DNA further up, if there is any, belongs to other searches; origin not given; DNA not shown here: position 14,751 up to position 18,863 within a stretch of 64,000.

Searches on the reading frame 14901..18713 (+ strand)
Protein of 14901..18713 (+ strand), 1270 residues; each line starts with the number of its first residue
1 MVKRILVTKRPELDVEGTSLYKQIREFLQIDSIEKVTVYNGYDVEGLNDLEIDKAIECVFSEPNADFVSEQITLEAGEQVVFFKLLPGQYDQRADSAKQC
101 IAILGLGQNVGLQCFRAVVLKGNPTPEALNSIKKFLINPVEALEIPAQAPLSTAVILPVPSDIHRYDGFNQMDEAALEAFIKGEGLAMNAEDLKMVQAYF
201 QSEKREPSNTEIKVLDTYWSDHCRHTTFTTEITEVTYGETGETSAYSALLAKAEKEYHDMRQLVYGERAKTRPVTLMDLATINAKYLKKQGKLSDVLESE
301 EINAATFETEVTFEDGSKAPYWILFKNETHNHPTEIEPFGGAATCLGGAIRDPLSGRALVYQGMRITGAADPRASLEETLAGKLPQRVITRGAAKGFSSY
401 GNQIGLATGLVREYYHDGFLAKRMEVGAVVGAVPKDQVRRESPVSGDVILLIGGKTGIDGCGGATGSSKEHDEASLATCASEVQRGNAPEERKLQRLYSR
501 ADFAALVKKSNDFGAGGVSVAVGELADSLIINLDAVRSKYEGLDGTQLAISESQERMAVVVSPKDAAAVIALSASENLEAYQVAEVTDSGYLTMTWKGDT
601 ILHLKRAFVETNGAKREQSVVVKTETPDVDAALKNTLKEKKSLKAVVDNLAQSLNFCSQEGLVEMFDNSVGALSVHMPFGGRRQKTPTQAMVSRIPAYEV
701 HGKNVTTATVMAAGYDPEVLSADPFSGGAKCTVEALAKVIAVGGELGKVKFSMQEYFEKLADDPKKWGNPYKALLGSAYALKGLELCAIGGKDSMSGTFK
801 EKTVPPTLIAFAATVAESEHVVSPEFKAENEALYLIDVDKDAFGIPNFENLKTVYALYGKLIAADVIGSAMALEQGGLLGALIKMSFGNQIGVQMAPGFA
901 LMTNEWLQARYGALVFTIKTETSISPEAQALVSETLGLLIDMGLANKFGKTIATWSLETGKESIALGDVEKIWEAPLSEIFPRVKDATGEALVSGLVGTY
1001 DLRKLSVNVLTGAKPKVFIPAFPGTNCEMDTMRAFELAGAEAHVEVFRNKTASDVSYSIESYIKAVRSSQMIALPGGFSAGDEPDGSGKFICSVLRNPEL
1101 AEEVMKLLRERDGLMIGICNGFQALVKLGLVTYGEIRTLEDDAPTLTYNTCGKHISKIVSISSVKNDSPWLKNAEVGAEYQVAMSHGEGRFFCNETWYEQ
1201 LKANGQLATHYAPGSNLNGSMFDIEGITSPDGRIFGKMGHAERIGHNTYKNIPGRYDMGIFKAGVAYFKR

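Call 56: search_protein_families(library=pfam, proteins=[window:14901-18713:+], max_evalue=0.000001)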
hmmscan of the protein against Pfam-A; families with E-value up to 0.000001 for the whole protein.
window:14901-18713:+ (1270 aa): 3 families
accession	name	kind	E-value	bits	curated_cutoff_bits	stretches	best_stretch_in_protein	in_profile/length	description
PF13507.12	GATase_5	-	3.1e-68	230.1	27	1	1014-1268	1-260/260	CobB/CobQ-like glutamine amidotransferase domain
PF02769.27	AIRS_C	-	8.1e-26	91.5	23.1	1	445-597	2-156/156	AIR synthase related protein, C-terminal domain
PF18072.6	FGAR-AT_linker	-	2.7e-10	41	26.6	1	182-225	6-49/50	Formylglycinamide ribonucleotide amidotransferase linker domain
